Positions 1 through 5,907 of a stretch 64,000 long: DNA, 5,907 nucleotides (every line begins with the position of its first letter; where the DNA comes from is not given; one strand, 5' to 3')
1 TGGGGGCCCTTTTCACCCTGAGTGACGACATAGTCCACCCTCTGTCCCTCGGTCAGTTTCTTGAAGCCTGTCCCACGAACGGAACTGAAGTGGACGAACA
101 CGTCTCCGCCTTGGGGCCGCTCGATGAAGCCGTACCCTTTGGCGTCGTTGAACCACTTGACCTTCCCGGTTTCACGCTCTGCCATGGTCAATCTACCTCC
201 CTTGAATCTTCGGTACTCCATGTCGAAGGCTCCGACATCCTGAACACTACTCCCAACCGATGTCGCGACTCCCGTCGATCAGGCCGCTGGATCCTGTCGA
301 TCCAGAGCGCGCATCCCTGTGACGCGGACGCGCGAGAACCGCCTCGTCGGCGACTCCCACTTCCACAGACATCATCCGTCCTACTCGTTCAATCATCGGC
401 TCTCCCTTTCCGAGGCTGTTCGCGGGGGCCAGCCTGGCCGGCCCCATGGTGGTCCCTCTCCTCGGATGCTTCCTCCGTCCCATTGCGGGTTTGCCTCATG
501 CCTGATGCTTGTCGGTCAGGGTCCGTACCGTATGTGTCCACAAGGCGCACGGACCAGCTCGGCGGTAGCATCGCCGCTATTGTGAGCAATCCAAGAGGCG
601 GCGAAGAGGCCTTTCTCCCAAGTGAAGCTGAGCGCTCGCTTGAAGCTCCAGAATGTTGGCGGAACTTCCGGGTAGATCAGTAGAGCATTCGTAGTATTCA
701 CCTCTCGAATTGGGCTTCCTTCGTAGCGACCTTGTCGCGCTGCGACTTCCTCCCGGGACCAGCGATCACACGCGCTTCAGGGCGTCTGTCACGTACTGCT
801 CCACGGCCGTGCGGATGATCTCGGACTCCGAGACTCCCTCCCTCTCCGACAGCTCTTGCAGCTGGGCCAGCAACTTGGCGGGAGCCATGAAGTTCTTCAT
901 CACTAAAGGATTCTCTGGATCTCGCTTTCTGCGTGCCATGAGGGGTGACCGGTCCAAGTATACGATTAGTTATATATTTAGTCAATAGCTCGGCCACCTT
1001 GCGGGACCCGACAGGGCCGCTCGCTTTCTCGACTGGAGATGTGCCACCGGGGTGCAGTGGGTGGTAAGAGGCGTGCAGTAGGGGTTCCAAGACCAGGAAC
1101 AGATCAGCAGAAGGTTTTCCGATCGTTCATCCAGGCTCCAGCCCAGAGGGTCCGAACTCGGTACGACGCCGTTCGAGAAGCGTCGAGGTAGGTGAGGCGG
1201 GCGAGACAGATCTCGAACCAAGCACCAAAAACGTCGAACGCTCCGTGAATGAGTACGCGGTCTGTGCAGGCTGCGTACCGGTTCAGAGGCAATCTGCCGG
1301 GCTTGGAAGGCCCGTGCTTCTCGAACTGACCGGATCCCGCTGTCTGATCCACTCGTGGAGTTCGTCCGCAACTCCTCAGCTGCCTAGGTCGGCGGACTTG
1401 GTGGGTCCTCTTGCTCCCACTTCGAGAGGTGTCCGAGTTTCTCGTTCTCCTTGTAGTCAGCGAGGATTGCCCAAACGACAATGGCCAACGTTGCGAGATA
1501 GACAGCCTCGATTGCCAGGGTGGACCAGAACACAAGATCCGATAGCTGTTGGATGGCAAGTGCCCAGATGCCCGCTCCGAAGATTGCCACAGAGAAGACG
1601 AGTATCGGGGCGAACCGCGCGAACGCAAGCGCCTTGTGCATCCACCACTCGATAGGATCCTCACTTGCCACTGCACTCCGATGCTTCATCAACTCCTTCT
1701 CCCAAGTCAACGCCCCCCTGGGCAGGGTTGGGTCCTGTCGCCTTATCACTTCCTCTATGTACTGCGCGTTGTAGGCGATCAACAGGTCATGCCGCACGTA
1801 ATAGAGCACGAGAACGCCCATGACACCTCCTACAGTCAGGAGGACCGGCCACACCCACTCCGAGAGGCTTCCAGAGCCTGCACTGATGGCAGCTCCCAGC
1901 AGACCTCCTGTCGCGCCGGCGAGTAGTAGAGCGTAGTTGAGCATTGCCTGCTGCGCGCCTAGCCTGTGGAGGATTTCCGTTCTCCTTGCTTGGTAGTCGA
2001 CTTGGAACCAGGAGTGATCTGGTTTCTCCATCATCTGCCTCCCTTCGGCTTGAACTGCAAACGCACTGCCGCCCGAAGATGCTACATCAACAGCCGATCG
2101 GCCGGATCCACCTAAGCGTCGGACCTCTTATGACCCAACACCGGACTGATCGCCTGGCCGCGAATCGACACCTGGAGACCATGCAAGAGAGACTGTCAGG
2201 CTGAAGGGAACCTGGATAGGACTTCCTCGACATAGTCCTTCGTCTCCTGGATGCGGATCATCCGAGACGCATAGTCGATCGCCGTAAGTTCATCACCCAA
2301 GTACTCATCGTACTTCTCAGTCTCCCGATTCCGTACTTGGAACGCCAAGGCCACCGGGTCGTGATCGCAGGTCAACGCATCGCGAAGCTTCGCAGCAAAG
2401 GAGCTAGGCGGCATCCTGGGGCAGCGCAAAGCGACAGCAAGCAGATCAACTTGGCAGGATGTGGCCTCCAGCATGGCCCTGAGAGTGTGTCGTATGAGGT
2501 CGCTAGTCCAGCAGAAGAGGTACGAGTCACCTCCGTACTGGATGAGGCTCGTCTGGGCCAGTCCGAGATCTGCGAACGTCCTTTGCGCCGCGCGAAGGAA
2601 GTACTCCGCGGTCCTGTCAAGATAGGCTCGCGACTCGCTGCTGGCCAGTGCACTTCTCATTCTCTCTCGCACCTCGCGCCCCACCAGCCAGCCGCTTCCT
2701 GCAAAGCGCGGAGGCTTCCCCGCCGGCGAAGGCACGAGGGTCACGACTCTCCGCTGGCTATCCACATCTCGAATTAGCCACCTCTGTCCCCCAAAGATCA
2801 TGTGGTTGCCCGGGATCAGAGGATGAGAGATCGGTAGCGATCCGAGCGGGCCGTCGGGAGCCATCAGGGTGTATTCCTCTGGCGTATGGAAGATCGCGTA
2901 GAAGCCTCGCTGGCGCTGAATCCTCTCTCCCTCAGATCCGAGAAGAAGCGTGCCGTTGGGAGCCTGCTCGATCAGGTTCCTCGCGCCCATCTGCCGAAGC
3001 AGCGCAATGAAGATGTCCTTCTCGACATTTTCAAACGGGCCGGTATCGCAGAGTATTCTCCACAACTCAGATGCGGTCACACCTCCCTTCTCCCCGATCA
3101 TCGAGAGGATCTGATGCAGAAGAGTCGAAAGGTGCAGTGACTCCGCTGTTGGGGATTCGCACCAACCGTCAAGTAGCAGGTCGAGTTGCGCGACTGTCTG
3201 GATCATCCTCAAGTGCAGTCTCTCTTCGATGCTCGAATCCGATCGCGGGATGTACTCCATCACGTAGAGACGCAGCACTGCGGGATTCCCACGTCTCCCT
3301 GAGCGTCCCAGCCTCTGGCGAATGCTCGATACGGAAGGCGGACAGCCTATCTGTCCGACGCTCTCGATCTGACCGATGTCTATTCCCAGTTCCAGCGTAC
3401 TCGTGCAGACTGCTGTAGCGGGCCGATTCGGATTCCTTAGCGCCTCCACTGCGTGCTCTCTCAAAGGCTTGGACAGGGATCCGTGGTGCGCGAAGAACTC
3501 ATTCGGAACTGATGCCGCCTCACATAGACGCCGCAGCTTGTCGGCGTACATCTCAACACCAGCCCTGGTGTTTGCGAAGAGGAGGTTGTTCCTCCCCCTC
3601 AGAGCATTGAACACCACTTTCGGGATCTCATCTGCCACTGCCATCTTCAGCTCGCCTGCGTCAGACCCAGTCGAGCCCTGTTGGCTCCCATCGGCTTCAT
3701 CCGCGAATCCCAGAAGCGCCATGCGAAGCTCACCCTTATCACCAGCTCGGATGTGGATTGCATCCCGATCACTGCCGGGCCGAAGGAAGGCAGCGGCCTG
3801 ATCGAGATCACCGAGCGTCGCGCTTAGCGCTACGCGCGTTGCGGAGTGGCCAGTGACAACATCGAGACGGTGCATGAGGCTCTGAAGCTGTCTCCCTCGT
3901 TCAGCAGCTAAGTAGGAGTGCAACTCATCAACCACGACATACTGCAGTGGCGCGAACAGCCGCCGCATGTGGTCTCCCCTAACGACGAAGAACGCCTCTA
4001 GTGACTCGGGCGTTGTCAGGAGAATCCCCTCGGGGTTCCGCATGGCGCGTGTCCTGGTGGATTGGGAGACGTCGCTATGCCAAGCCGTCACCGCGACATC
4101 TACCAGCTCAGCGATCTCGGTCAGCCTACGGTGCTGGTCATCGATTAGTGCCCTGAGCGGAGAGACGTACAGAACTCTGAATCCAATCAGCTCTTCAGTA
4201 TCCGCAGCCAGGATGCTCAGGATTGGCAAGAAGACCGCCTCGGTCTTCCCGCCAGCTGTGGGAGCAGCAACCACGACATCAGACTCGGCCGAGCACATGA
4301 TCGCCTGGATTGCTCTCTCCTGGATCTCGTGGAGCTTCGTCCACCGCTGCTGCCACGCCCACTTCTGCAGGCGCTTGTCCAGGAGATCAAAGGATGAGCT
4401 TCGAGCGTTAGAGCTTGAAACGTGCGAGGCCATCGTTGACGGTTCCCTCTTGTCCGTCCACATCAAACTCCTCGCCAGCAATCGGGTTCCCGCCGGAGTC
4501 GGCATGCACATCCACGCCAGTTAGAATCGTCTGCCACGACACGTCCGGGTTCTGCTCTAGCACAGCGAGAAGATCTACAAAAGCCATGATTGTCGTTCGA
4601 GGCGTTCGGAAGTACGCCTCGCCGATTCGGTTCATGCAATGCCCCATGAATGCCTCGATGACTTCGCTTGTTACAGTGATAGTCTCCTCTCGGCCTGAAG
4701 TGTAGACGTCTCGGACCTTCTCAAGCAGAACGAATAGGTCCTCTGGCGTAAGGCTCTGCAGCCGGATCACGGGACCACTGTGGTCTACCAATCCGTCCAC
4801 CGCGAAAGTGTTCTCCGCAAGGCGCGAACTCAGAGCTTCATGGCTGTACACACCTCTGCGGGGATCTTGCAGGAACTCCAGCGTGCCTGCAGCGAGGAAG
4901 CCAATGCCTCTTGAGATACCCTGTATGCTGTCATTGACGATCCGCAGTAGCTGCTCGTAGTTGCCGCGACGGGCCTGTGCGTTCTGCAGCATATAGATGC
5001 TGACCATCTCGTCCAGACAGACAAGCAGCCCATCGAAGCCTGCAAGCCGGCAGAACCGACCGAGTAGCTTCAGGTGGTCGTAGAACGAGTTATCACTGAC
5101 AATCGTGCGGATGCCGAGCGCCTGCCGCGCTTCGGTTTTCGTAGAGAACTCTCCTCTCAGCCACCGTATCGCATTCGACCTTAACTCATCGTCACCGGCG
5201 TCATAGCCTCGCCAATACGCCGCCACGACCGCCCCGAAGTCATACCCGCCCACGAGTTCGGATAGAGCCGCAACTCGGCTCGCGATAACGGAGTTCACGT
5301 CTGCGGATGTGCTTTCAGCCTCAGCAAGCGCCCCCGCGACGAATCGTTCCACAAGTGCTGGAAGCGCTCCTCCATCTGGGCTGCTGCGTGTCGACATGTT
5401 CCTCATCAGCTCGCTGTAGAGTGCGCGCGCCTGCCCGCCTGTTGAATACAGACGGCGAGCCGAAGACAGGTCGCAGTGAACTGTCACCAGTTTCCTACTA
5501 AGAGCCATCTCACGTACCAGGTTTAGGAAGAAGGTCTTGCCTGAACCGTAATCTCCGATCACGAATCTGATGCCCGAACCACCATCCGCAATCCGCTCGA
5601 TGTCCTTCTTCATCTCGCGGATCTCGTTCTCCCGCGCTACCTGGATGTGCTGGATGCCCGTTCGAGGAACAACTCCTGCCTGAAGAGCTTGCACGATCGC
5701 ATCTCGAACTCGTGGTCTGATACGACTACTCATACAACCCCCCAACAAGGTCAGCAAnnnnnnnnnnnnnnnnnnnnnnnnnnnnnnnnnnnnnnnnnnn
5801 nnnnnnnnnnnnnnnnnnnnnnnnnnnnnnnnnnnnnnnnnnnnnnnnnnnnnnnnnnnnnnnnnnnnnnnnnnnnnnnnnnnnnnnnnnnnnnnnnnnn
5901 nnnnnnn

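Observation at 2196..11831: Shango (sngABC) embedded in a longer coupled string headed by a nuclease-helicase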

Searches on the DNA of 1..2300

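Call 106: search_rna_families(source=window, start=1, end=2300, threshold=evalue, max_evalue=0.1)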
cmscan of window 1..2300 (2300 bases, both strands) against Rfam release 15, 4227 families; matches with E-value up to 0.1: 0.
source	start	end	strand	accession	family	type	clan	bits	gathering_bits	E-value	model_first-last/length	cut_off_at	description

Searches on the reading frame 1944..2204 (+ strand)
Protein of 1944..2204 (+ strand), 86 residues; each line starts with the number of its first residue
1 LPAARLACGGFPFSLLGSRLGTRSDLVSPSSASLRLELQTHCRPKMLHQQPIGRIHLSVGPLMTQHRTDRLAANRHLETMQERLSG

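Call 105: search_protein_families(library=pfam, proteins=[window:1944-2204:+], max_evalue=0.1)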
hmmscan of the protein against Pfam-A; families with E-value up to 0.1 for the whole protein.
window:1944-2204:+ (86 aa): 0 families

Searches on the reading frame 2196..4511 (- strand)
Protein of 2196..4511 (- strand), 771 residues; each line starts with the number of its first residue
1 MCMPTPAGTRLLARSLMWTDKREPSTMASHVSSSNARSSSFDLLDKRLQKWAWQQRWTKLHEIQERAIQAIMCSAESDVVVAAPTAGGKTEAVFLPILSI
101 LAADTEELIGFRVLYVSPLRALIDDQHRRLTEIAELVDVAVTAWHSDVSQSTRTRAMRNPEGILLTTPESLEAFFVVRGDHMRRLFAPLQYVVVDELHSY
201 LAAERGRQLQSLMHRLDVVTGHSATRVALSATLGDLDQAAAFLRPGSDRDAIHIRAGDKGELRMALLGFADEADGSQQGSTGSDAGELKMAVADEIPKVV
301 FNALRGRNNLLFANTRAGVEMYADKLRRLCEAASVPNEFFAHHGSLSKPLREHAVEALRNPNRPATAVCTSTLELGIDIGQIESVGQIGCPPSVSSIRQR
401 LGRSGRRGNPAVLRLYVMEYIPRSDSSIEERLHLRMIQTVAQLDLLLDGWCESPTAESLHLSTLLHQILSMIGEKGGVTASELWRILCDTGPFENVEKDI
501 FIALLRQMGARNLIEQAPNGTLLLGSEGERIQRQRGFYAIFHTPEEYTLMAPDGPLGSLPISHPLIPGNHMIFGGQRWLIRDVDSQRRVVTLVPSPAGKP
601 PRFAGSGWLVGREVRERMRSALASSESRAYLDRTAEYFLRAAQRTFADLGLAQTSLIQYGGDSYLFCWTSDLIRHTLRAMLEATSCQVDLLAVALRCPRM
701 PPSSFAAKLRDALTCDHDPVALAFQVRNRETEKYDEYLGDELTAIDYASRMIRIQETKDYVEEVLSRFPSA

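Call 5: search_protein_families(library=pfam, proteins=[window:2196-4511:-], max_evalue=0.01)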
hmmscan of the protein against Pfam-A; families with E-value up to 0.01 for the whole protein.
window:2196-4511:- (771 aa): 3 families
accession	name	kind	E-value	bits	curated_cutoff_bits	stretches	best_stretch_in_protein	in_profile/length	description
PF00270.35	DEAD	-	1.3e-31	110.1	26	1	62-234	2-161/167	DEAD/DEAH box helicase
PF00271.37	Helicase_C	-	2.2e-15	57.3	23.5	1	298-408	8-110/110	Helicase conserved C-terminal domain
PF04851.21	ResIII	-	4.4e-06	27.1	22.5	1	59-233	3-162/164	Type III restriction enzyme, res subunit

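Call 6: search_protein_families(library=padloc, proteins=[window:2196-4511:-], max_evalue=0.01)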
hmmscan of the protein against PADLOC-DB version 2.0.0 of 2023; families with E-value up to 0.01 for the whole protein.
window:2196-4511:- (771 aa): 66 families (the best 25 are shown)
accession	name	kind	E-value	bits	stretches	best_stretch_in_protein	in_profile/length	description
PDLC03960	SngC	-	1.1e-237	789.3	1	38-762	3-718/720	-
PDLC02503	BrxHI|BrxHII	-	2.7e-117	390.9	1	39-765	3-692/698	BrxHI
PDLC02501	BrxHI|BrxHII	-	3.7e-82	274.8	1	46-686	9-618/925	BrxHI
PDLC02897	DpdJ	-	4.8e-29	98.8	1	78-407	116-451/1570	DpdJ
PDLC00037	DruE3|DruE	-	1.7e-23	80.4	2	50-243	93-309/2055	SNF2 family N-terminal domain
PDLC00035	DruE3|DruE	-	3.3e-22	76.1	2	65-244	108-310/1460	SNF2 family N-terminal domain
PDLC00036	DruE3|DruE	-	1.7e-16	56.6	2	72-218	104-271/2023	SNF2 family N-terminal domain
PDLC02864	DpdF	-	3.6e-15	53.8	1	57-418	20-340/610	DpdF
PDLC00013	DruE1|DruE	-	3.8e-15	52.9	2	369-409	1088-1128/1776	SNF2 family N-terminal domain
PDLC02896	DpdJ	-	6.3e-15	51.9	2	40-141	143-247/1487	DpdJ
PDLC00051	DruE4|DruE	-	2.1e-14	50.1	2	370-415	1131-1176/1829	SNF2 family N-terminal domain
PDLC00015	DruE2|DruE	-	3.3e-14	49.6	2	370-411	1177-1218/1887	SNF2 family N-terminal domain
PDLC00192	HamB1|HamB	-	6.8e-14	48.5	1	55-243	264-444/1104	DEAD-box helicase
PDLC01769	Cas3g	-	1.6e-13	48.3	2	355-424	320-383/836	-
PDLC01252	Cas3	-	8.1e-13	46.5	1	79-419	2-299/324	CAS-I; effector_G3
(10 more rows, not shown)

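Call 13: search_protein_families(library=ncbifam, proteins=[window:2196-4511:-], max_evalue=0.01)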
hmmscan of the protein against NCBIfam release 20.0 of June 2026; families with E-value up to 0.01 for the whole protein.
window:2196-4511:- (771 aa): 25 families
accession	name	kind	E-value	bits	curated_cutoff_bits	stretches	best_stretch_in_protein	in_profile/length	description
TIGR04121.1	DEXH_lig_assoc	equivalog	2.1e-64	217.6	850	1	47-501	2-427/804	ligase-associated DNA damage response DEXH box helicase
NF010338.0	PRK13767.1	equivalog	7.1e-57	193.3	849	1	36-407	11-385/877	ATP-dependent helicase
TIGR03817.1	DECH_helic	hypoth_equivalog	2.8e-33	115.2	874.1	1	67-415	42-381/742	helicase/secretion neighborhood putative DEAH-box helicase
NF007284.0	PRK09751.1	equivalog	3.1e-31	107.6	1496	2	56-329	26-315/1538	ATP-dependent helicase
TIGR02621.3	cas3_GSU0051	exception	6.3e-16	58.3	400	1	64-415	18-382/854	type I-G CRISPR-associated helicase/endonuclease Cas3g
NF053711.1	RNA_heli_RhlE1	exception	1.8e-14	53.3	750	2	56-216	20-176/434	RNA helicase RhlE1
NF002654.0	PRK02362.1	equivalog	2.1e-12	46.2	887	1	57-244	21-192/739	ATP-dependent DNA helicase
NF040935.1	helicase_Hel308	equivalog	2.5e-12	45.8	1200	1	53-244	20-192/704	ATP-dependent DNA helicase Hel308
NF041063.1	DpdF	equivalog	6.8e-12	44.8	550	1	62-198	143-280/813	protein DpdF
NF041067.1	DpdJ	equivalog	2e-11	42.3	800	2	53-140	142-235/1482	protein DpdJ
NF008394.0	PRK11192.1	equivalog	4e-11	42.4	507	1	44-174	10-139/441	ATP-dependent RNA helicase SrmB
NF053631.1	RNA_helic_CshA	equivalog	3.2e-10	39.5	646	1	48-196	10-149/434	degradosome RNA helicase CshA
TIGR00614.1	recQ_fam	subfamily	2.6e-09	36.4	219.8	2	291-416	211-329/470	RecQ family ATP-dependent DNA helicase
TIGR01587.1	cas3_core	equivalog_domain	3e-09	36.5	102.45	1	79-234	2-166/358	CRISPR-associated helicase Cas3'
TIGR01389.1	recQ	equivalog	1.5e-08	33.6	640.2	1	306-417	224-329/591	DNA helicase RecQ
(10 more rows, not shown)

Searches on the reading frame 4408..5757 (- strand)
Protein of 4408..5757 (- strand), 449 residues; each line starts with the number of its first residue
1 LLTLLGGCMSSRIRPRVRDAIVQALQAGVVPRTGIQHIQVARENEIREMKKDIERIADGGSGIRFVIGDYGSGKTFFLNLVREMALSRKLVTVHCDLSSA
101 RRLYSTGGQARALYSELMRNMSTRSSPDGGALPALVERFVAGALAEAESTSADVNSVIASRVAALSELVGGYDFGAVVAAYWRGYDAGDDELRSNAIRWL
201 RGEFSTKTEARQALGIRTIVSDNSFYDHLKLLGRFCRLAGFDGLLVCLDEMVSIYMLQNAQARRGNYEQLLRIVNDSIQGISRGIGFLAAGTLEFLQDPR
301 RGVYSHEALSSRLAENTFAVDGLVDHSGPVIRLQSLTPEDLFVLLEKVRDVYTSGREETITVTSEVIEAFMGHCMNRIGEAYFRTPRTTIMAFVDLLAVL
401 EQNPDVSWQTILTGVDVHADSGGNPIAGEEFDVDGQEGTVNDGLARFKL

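Call 5: search_protein_families(library=pfam, proteins=[window:4408-5757:-], max_evalue=0.01)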
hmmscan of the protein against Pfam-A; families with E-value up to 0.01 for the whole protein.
window:4408-5757:- (449 aa): 3 families
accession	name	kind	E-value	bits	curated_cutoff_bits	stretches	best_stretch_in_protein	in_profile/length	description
PF10923.14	BrxC_BrxD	-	1.8e-145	485.5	22.2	1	13-413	1-411/414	BREX system ATP-binding protein BrxC/D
PF13191.12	AAA_16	-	3e-07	31.5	32.6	1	40-161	3-123/167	AAA ATPase domain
PF13401.12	AAA_22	-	0.0083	16.9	27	0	60-123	4-60/130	AAA domain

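Call 6: search_protein_families(library=padloc, proteins=[window:4408-5757:-], max_evalue=0.01)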
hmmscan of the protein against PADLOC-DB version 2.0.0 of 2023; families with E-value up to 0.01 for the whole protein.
window:4408-5757:- (449 aa): 2 families
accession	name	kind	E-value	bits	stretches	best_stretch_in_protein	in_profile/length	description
PDLC03959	SngB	-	3.4e-167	555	1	10-421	3-424/439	-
PDLC02494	BrxD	-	5.4e-43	145.7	1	13-406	4-404/440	BrxD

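Call 13: search_protein_families(library=ncbifam, proteins=[window:4408-5757:-], max_evalue=0.01)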
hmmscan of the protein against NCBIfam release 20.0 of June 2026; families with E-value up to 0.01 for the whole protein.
window:4408-5757:- (449 aa): 1 family
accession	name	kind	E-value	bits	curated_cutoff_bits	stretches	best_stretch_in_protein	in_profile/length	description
NF033438.1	BREX_BrxD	equivalog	5.3e-41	141.1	350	1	16-406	3-400/423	BREX system ATP-binding protein BrxD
